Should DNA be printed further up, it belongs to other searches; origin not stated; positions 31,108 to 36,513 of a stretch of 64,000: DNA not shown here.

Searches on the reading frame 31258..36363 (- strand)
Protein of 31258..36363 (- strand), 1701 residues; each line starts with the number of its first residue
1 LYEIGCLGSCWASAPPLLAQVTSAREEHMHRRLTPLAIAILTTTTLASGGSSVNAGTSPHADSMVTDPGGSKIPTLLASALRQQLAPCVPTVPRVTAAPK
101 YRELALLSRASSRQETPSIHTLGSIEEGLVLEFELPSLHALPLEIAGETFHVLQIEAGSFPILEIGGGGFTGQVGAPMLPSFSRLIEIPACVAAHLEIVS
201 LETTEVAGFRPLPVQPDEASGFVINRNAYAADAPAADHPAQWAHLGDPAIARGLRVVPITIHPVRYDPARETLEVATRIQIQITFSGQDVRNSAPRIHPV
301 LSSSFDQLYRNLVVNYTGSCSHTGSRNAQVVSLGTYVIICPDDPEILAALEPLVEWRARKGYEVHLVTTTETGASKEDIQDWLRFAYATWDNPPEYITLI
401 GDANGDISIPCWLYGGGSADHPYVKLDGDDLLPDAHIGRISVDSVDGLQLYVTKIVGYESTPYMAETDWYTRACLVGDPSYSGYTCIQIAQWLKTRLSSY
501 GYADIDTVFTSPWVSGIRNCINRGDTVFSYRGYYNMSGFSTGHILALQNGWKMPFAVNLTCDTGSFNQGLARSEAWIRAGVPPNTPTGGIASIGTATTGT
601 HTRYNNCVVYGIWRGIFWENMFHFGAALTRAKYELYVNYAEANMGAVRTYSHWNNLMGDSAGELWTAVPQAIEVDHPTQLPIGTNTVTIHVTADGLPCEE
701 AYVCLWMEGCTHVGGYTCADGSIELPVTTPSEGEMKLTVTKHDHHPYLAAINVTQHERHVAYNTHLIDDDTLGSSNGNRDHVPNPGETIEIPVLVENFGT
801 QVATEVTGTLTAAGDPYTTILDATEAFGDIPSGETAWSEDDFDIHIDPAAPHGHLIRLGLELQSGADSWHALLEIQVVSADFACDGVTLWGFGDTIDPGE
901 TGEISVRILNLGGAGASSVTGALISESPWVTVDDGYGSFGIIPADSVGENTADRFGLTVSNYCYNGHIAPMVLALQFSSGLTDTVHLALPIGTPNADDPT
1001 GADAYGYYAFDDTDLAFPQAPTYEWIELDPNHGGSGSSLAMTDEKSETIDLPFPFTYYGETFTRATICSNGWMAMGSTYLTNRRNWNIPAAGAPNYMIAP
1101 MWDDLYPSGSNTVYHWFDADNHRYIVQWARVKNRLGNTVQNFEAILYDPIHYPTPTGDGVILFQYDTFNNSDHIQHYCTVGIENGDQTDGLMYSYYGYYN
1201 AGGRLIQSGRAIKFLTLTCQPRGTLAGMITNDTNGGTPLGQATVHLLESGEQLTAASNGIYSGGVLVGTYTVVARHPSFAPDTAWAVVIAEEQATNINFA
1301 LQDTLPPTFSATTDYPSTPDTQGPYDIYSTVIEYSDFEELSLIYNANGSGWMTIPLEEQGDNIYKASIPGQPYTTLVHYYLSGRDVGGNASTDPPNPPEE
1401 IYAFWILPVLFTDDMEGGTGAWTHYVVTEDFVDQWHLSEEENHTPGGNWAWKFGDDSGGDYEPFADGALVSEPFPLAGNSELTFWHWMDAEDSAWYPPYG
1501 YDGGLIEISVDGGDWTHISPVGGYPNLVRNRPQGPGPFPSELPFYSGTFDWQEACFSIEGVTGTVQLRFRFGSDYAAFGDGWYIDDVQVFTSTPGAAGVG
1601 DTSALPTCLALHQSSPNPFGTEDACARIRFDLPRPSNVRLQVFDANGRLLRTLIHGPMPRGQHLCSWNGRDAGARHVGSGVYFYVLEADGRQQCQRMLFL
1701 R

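Call 4: search_protein_families(library=pfam, proteins=[window:31258-36363:-], max_evalue=0.01)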
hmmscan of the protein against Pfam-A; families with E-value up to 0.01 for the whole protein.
window:31258-36363:- (1701 aa): 6 families
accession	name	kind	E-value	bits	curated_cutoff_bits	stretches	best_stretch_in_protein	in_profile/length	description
PF01364.23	Peptidase_C25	-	1.9e-48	166.1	23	1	336-661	1-371/374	Peptidase family C25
PF08126.16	Propeptide_C25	-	6.5e-15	55.2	22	1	144-288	27-175/205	Propeptide_C25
PF13620.12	CarboxypepD_reg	-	4.4e-11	43.4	32.3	1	1224-1302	1-82/82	Carboxypeptidase regulatory-like domain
PF13860.13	FlgD_ig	-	1.3e-07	31.9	27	1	1626-1689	12-76/79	FlgD Ig-like domain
PF03785.20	Peptidase_C25_C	-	4.5e-05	23.7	25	1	669-752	1-79/79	Peptidase family C25, C terminal ig-like domain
PF13585.12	CHU_C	-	0.0052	17.3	27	0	1616-1693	9-78/86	CHU_C Type IX secretion signal domain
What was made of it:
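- Checked: A 1701-aa C25 peptidase lies on the minus strand at 31258-36363, with propeptide, CarboxypepD_reg and a FlgD_ig/T9SS-like C-terminal domain (call 4).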

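Call 5: search_protein_families(library=ncbifam, proteins=[window:31258-36363:-], max_evalue=0.01)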
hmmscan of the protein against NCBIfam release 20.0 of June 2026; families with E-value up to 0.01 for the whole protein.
window:31258-36363:- (1701 aa): 6 families
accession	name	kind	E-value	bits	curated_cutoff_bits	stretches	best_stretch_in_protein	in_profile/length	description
NF038111.1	rhom_dep_M36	equivalog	2.2e-13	48.6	1700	1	1477-1589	1051-1163/1315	rhombosortase-dependent M36 family metallopeptidase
NF038112.1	myxo_dep_M36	subfamily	2.6e-12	44.7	1500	1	1412-1595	988-1174/1604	myxosortase-dependent M36 family metallopeptidase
NF033707.1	T9SS_sortase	equivalog_domain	1.8e-08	32.5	420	1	1613-1689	1000-1078/1095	type IX secretion system sortase PorU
NF052345.1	S_layer_anammox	exception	1.6e-07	29.2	1400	1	1217-1319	1306-1411/1596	Kustd1514 family S-layer glycoprotein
TIGR03900.1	prc_long_Delta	hypoth_equivalog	0.00015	19.8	660.95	1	749-845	655-748/973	MXAN_5808 family serine peptidase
TIGR04183.1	Por_Secre_tail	domain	0.0024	17.8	23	0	1616-1693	3-65/72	T9SS type A sorting domain-containing protein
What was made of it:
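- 31258..36363 (-): Context only: 1701-aa C25 peptidase with propeptide, CarboxypepD_reg and FlgD_ig/T9SS-like C-terminal domain. A lineage-restricted neighbour, not part of the core module. Domains in calls 4 and 5.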
